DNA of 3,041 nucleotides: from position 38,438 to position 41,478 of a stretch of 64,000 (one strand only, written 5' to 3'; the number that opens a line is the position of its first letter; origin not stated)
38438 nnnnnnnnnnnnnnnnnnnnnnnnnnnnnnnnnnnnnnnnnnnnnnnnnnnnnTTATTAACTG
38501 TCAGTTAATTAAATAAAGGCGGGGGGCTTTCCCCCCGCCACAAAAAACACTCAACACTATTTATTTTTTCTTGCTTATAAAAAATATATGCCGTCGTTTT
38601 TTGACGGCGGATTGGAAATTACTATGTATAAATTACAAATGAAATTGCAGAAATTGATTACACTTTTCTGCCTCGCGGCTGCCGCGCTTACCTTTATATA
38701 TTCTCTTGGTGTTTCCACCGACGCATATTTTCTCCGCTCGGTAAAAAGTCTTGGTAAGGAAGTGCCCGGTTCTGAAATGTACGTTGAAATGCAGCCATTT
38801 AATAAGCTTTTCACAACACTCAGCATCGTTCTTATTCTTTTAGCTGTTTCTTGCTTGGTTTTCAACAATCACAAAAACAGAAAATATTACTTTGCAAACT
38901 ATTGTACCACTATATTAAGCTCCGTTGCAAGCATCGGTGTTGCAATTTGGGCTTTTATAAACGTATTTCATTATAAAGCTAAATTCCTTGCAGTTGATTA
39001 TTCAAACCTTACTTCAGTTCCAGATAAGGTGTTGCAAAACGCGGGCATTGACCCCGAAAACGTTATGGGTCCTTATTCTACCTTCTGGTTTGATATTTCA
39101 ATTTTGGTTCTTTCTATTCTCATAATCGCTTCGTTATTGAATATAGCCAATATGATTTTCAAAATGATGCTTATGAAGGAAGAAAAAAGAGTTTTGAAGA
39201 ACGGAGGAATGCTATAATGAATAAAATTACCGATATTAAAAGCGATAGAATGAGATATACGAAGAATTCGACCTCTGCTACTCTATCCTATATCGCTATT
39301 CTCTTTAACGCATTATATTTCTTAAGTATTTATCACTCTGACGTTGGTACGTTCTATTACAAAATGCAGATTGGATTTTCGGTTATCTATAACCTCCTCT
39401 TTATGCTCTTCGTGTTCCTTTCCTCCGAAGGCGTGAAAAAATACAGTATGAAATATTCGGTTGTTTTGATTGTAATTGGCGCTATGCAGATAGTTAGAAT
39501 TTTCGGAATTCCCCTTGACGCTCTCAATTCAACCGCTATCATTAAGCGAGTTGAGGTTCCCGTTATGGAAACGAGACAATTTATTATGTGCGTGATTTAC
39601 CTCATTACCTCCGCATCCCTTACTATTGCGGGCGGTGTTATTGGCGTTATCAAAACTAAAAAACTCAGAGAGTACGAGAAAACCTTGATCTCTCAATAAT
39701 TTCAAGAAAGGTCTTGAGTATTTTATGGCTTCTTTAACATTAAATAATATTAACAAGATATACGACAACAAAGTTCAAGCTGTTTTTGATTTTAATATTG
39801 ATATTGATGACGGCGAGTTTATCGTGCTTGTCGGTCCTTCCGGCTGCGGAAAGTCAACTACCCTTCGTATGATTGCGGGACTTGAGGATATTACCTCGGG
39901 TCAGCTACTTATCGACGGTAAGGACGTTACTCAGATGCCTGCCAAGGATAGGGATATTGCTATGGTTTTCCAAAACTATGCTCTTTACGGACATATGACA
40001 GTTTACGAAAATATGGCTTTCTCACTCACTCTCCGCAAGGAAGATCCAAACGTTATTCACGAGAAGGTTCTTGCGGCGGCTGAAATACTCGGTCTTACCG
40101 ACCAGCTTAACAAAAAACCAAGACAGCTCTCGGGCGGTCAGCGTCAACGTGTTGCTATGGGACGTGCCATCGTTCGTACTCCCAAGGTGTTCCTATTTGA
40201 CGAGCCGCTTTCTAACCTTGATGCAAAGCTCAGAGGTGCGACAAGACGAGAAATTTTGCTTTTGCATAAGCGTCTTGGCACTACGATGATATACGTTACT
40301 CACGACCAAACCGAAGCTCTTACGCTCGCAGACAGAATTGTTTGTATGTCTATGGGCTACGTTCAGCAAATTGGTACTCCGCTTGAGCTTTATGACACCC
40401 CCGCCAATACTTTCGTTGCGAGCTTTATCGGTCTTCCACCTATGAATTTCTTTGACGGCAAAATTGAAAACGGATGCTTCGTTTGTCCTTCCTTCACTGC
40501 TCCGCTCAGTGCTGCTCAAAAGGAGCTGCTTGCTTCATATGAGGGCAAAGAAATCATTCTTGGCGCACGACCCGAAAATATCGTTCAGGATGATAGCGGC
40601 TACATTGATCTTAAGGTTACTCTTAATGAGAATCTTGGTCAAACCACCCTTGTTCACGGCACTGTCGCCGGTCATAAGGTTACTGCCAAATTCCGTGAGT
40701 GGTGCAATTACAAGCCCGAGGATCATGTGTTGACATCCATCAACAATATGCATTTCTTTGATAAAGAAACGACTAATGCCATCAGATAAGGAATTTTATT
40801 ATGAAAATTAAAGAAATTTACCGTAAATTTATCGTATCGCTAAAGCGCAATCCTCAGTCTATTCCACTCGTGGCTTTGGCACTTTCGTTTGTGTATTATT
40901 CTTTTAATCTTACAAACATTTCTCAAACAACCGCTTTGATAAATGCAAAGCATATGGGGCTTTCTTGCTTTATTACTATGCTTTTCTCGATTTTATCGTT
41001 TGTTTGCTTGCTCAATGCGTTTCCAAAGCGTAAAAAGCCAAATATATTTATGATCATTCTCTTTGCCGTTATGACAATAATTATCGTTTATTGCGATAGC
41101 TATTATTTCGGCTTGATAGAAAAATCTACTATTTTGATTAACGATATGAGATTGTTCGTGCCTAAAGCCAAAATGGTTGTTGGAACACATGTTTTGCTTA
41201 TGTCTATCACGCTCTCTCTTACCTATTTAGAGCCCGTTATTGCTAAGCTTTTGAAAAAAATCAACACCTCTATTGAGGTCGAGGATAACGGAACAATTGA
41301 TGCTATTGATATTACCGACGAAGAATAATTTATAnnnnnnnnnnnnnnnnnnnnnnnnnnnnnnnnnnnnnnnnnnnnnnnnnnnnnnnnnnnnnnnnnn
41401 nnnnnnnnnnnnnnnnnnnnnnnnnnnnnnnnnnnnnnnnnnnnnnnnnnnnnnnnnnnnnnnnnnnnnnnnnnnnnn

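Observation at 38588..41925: Four unrecognisable small 4-TM proteins wrapped around an extra MalK-type ATPase inside a pectin importer locus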

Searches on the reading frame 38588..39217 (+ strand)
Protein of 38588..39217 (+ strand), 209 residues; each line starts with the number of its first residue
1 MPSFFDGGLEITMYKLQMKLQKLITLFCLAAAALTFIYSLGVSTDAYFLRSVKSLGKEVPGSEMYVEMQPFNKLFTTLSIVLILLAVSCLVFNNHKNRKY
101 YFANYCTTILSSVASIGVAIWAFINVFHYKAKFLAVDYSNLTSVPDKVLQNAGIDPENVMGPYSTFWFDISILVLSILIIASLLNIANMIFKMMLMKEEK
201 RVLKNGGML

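Call 3: search_protein_families(library=pfam, proteins=[window:38588-39217:+], max_evalue=1)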
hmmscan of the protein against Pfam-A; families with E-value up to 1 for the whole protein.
window:38588-39217:+ (209 aa): 3 families
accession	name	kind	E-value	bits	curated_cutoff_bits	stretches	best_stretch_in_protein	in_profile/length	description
PF13903.11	Claudin_2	-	0.015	15.5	29.1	1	67-127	86-146/192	PMP-22/EMP/MP20/Claudin tight junction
PF08229.16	SHR3_chaperone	-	0.61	9.5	25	0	163-202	48-87/188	ER membrane protein SH3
PF04923.17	Ninjurin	-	0.75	10.2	26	1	75-128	46-99/102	Ninjurin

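Call 4: search_protein_families(library=ncbifam, proteins=[window:38588-39217:+], max_evalue=1)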
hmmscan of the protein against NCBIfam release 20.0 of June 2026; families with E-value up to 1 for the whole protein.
window:38588-39217:+ (209 aa): 0 families

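Call 26: search_solved_structures(query=A3, max_evalue=10)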
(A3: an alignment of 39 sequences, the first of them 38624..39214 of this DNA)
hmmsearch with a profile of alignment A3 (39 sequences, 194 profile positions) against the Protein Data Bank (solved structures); distinct sequences matched with E-value up to 10: 0.
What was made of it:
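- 38624..39217 (+): P1: 197-aa tetraspan protein with two larger outside loops (about 35 and 49 aa). The conserved cytoplasmic loop is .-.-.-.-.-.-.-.. No family or PDB hit (calls 3, 4, 26).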

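Call 81: list_cluster_members(proteins=[window:38624-39214:+, window:38588-39214:+, window:39217-39696:+, window:39725-40786:+, window:40801-41325:+, window:41335-41922:+])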
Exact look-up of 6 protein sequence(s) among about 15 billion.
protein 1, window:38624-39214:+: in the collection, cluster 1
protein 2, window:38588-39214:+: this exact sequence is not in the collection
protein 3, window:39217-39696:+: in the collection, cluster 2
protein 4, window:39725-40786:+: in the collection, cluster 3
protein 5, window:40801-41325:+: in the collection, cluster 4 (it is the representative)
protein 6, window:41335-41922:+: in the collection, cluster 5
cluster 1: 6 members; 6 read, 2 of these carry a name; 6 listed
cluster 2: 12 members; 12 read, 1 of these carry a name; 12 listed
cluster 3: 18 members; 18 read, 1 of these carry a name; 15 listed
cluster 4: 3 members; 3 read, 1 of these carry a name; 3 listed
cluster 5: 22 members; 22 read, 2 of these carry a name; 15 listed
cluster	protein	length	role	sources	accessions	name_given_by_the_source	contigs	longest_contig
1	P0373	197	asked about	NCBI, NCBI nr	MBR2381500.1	MAG: hypothetical protein IKA84_03280 [Clostridia bacterium] | hypothetical protein [Clostridia bacterium]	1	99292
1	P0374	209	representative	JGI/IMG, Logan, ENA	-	hypothetical protein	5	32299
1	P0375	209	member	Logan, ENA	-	-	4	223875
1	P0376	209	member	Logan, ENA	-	-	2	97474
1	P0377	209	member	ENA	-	-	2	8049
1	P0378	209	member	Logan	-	-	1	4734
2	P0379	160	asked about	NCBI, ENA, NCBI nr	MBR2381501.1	MAG: hypothetical protein IKA84_03285 [Clostridia bacterium] | hypothetical protein [Clostridia bacterium]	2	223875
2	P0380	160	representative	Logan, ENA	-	-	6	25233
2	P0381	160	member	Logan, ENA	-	-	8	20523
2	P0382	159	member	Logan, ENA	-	-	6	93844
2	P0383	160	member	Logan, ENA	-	-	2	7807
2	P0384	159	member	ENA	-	-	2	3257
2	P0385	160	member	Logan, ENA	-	-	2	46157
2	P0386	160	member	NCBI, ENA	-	-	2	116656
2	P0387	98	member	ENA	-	-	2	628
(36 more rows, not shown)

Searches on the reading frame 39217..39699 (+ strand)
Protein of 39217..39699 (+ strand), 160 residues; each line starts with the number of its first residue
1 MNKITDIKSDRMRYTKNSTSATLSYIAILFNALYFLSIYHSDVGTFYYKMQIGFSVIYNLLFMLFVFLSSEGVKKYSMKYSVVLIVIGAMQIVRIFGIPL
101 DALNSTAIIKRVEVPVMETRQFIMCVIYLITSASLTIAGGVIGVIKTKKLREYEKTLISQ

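Call 3: search_protein_families(library=pfam, proteins=[window:39217-39699:+], max_evalue=1)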
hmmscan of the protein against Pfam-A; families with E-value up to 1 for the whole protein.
window:39217-39699:+ (160 aa): 1 family
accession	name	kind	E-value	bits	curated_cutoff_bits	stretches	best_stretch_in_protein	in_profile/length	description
PF08370.16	PDR_assoc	-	0.17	12.1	24.9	0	52-65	38-51/65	Plant PDR ABC transporter associated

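Call 4: search_protein_families(library=ncbifam, proteins=[window:39217-39699:+], max_evalue=1)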
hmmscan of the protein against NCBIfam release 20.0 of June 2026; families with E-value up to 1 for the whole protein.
window:39217-39699:+ (160 aa): 1 family
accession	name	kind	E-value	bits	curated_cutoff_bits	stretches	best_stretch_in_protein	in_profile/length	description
NF051874.1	PVV_CTERM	equivalog_domain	0.057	13.2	27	1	132-145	7-20/38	PVV-CTERM domain-containing choice-of-anchor G protein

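Call 7: find_encoding_contigs(protein=window:39217-39699:+, flank=10000, max_places=6)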
Protein window:39217-39699:+ (160 aa): no gene with exactly this product is on record in the collection.
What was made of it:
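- Tried and rejected: Exact look-up of P2 found nothing (call 7), though the cluster look-up later did (call 81).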

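Call 27: search_solved_structures(query=A4, max_evalue=10)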
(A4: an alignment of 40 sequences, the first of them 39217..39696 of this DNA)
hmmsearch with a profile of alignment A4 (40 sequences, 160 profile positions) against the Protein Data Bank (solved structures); distinct sequences matched with E-value up to 10: 0.

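Call 57: search_protein_families(library=pfam, alignment_id=A4, max_evalue=1)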
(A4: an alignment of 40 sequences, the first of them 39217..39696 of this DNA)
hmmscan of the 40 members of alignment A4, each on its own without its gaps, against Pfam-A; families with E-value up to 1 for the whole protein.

A. member 1, window:39217-39696:+ (160 aa): 1 family
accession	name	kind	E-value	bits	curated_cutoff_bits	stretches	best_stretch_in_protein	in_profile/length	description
PF08370.16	PDR_assoc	-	0.17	12.1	24.9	0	52-65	38-51/65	Plant PDR ABC transporter associated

B. families by the number of members that match (of 40 scanned): 44 families (the first 25 are shown)
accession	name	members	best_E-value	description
PF11026.13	DUF2721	6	0.004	Protein of unknown function (DUF2721)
PF06341.16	DUF1056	4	0.0024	Protein of unknown function (DUF1056)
PF18916.5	Lycopene_cyc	4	0.0097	Lycopene cyclase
PF24416.1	DUF7548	3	0.046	Family of unknown function (DUF7548)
PF20153.4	DUF6535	3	0.066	Family of unknown function (DUF6535)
PF10947.13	DUF2628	3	0.12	Protein of unknown function (DUF2628)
PF09930.14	DUF2162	2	0.0014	Predicted transporter (DUF2162)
PF09716.15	ETRAMP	2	0.011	Malarial early transcribed membrane protein (ETRAMP)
PF08370.16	PDR_assoc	2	0.11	Plant PDR ABC transporter associated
PF06305.16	LapA_dom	2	0.25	Lipopolysaccharide assembly protein A domain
PF00420.29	Oxidored_q2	2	0.37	NADH-ubiquinone/plastoquinone oxidoreductase chain 4L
PF01529.25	DHHC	2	0.4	DHHC palmitoyltransferase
PF19779.4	DUF6264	2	0.46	Family of unknown function (DUF6264)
PF10269.14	Tmemb_185A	1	0.0032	Transmembrane Fragile-X-F protein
PF25592.1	DUF7937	1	0.0037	Domain of unknown function (DUF7937)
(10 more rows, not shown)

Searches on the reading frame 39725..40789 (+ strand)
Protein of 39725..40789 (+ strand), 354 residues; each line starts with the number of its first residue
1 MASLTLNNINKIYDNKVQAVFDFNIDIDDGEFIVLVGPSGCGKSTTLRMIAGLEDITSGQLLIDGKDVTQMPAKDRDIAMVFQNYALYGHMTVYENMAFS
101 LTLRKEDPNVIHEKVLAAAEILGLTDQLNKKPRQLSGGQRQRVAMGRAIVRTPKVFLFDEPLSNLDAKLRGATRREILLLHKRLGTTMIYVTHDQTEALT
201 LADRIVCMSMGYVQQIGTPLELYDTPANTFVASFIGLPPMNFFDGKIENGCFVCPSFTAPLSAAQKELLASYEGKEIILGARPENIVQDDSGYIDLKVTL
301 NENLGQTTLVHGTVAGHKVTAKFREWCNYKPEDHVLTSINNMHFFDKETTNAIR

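Call 3: search_protein_families(library=pfam, proteins=[window:39725-40789:+], max_evalue=1)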
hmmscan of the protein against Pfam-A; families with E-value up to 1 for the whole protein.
window:39725-40789:+ (354 aa): 23 families
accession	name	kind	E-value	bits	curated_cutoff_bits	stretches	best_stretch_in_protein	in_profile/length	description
PF00005.33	ABC_tran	-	1.2e-33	117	25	1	22-162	3-136/137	ABC transporter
PF17912.7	OB_MalK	-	2e-11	45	27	1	238-286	3-53/53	MalK OB fold domain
PF02463.25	SMC_N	-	9.5e-05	22.4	40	1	30-210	24-213/220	RecF/RecN/SMC N terminal domain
PF13304.12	AAA_21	-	0.00013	22.6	27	1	32-59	1-26/304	AAA domain, putative AbiEii toxin, Type IV TA system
PF13401.12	AAA_22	-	0.00024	21.8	27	1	30-74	5-33/130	AAA domain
PF03215.21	Rad17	-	0.00085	19.7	23.8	1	32-97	47-112/186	Rad17 P-loop domain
PF17850.7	CysA_C_terminal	-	0.0012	19.8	29.7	1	241-286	1-41/43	CysA C-terminal regulatory domain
PF13476.12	AAA_23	-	0.0031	18.6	27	1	3-50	1-39/201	AAA domain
PF00004.35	AAA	-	0.0093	16.9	21.2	1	33-84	1-52/131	ATPase family associated with various cellular activities (AAA)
PF13175.12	AAA_15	-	0.0097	16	32.1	1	22-82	16-83/374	AAA ATPase domain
PF03193.22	RsgA_GTPase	-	0.017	15.4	30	1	29-56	106-132/174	RsgA GTPase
PF13191.12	AAA_16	-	0.024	15.6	32.6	1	25-51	19-45/167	AAA ATPase domain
PF13521.12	AAA_28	-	0.025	15.2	27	1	33-51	2-20/164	AAA domain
PF24389.1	ORC-CDC6-like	-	0.026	13.7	27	1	32-50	34-52/571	ORC-CDC6-like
PF13555.12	AAA_29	-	0.04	14.1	27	1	24-47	16-39/61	P-loop containing region of AAA domain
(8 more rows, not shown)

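Call 4: search_protein_families(library=ncbifam, proteins=[window:39725-40789:+], max_evalue=1)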
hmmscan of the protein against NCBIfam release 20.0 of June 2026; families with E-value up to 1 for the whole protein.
window:39725-40789:+ (354 aa): 192 families (the best 25 are shown)
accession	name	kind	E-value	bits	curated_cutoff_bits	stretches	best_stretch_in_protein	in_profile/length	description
NF008653.0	PRK11650.1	subfamily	1.7e-137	458.3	432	1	1-352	1-354/357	sn-glycerol-3-phosphate ABC transporter ATP-binding protein UgpC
NF008233.0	PRK11000.1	equivalog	1.8e-110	369.3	568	1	1-322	1-326/369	maltose/maltodextrin ABC transporter ATP-binding protein MalK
NF006987.0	PRK09452.1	equivalog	2.2e-92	309.7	482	1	4-249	18-260/378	spermidine/putrescine ABC transporter ATP-binding protein PotA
TIGR03265.1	PhnT2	equivalog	2.3e-91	306.6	457.7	1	3-318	4-316/353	putative 2-aminoethylphosphonate ABC transporter ATP-binding protein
NF040933.2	ABC_arch_GlcV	equivalog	3e-88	296.1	450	1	4-291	3-291/357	glucose ABC transporter ATP-binding protein GlcV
NF043075.1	MMSYN1_0197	equivalog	2e-86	290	550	1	4-299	3-293/341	spermidine/putrescine ABC transporter ATP-binding protein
TIGR01187.1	potA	subfamily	3.5e-84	282.6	355.6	1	35-286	1-252/325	polyamine ABC transporter ATP-binding protein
NF008513.0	PRK11432.1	equivalog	6.1e-80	268.8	496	1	4-299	7-296/351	ferric ABC transporter ATP-binding protein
TIGR00968.1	3a0106s01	subfamily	5.5e-79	265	342.75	1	5-237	2-233/237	sulfate ABC transporter ATP-binding protein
TIGR03258.1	PhnT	equivalog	6.1e-75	252.5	499.15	1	6-237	11-242/359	2-aminoethylphosphonate ABC transport system ATP-binding subunit PhnT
NF008105.0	PRK10851.1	equivalog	1.8e-74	250.6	502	1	3-264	2-264/362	sulfate/thiosulfate ABC transporter ATP-binding protein CysA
NF040840.2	tungstate_WtpC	equivalog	8.4e-73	245.6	440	1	7-287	5-277/347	tungstate ABC transporter ATP-binding protein WtpC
NF008621.0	PRK11607.1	equivalog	7.7e-71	238.9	613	1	4-249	20-262/377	putrescine ABC transporter ATP-binding subunit PotG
TIGR01186.1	proV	subfamily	9.3e-63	212.5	326.6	1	18-236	7-231/363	betaine/proline/choline family ABC transporter ATP-binding protein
TIGR02673.1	FtsE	equivalog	3.8e-50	170.5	264.85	1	5-211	3-213/214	cell division ATP-binding protein FtsE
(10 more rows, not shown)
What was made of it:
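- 39725..40789 (+): ATPase A: MalK/MsmX/AlgS-type ABC ATPase with all catalytic motifs intact. It is the ATPase invariably present in the module. ABC_tran + OB_MalK, UgpC model 458 bits (calls 3, 4).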

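Call 64: search_solved_structures(query=window:39725-40786:+, max_evalue=1e-60)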
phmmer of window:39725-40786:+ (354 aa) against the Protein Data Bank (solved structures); distinct sequences matched with E-value up to 1e-60: 22.
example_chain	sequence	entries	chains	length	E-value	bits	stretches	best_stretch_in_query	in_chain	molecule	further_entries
7x0q_A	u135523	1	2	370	4.1e-108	364.6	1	1-353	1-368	ABC transporter related protein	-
6yir_A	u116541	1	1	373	2.5e-107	362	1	1-353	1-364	Oligosaccharides import ATP-binding protein MsmX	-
4tqu_S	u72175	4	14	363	1.4e-102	346.5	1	2-350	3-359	AlgS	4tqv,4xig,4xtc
2d62_A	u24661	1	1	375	1.3e-100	339.9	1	1-353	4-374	multiple sugar-binding transport ATP-binding protein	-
1g29_1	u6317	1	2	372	7.8e-100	337.4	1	2-353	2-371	MALTOSE TRANSPORT PROTEIN MALK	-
8ja7_C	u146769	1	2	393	1.3e-99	336.7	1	1-295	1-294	Trehalose import ATP-binding protein SugC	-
7cad_C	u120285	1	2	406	8.6e-96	324.1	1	1-295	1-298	ABC transporter, ATP-binding protein SugC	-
7cae_C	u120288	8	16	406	2.2e-95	322.7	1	1-295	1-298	ABC transporter, ATP-binding protein SugC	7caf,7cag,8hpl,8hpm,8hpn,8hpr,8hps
1v43_A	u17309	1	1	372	1e-89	304.1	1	2-353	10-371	sugar-binding transport ATP-binding protein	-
1vci_A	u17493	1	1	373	1e-89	304.1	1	2-353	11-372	sugar-binding transport ATP-binding protein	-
1q12_A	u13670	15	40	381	2.5e-88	299.6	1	1-317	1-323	Maltose/maltodextrin transport ATP-binding protein malK | Maltose/maltodextrin import ATP-binding protein malK | Fused maltose transport subunit, ATP-binding co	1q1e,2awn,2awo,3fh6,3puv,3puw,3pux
1q1b_A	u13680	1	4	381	2.5e-88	299.6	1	1-317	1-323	Maltose/maltodextrin transport ATP-binding protein malK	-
2r6g_A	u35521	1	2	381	6.5e-88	298.2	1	1-317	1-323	Maltose/maltodextrin import ATP-binding protein malK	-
9bcr_C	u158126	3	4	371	9.1e-88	297.7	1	2-317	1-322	Maltose/maltodextrin import ATP-binding protein MalK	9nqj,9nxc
9bcr_D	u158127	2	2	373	9.2e-88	297.7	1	2-317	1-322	Maltose/maltodextrin import ATP-binding protein MalK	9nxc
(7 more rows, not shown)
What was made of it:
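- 39725..40789 (+): MsmX 6yir at 2.5e-107, AlgS at 1.4e-102 (call 64).
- Closest known: Bacillus subtilis YtcQP-YteP. Same: The ATPase resembles MsmX (E 2.5e-107, call 64).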

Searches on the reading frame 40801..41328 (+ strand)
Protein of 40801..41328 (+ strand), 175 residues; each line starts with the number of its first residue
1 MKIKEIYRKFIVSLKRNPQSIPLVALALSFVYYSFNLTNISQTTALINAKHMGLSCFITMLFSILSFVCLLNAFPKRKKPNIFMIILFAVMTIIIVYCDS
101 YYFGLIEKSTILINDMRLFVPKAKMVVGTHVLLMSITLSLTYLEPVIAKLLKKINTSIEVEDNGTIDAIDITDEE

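Call 3: search_protein_families(library=pfam, proteins=[window:40801-41328:+], max_evalue=1)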
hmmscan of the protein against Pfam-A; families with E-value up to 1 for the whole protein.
window:40801-41328:+ (175 aa): 5 families
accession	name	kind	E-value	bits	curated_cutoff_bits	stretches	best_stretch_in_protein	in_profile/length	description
PF04144.18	SCAMP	-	0.0041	17.8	27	1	25-141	40-154/172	SCAMP family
PF19529.4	DUF6057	-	0.046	13.1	29.8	1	26-154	130-255/569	Family of unknown function (DUF6057)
PF24677.1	DUF7657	-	0.092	11.9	26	1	48-130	313-388/401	Domain of unknown function (DUF7657)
PF03124.20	EXS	-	0.18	11.5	25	1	39-142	37-137/330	EXS family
PF10754.15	DUF2569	-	0.35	11.7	26.5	1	25-107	21-107/143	Protein of unknown function (DUF2569)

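Call 4: search_protein_families(library=ncbifam, proteins=[window:40801-41328:+], max_evalue=1)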
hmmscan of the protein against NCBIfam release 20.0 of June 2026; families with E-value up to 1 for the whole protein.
window:40801-41328:+ (175 aa): 3 families
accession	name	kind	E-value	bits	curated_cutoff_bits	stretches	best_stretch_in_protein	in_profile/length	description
NF009070.0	PRK12405.1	subfamily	0.011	15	184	1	42-113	31-102/231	electron transport complex subunit RsxE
TIGR01948.1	rnfE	subfamily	0.037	13.6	213.4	1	41-113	26-98/196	RnfABCDGE type electron transport complex subunit E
NF010558.0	PRK13953.1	equivalog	0.44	10.6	197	1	9-80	32-102/128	large conductance mechanosensitive channel protein MscL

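Call 28: search_solved_structures(query=A5, max_evalue=10)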
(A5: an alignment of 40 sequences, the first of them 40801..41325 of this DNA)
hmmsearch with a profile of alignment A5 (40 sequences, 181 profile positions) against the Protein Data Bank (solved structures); distinct sequences matched with E-value up to 10: 0.
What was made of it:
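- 40801..41328 (+): P3: 175-aa tetraspan protein with a basic N-terminus, a PKRxKP cytoplasmic loop and an acidic C-terminal tail. No family or PDB hit (calls 3, 4, 28).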
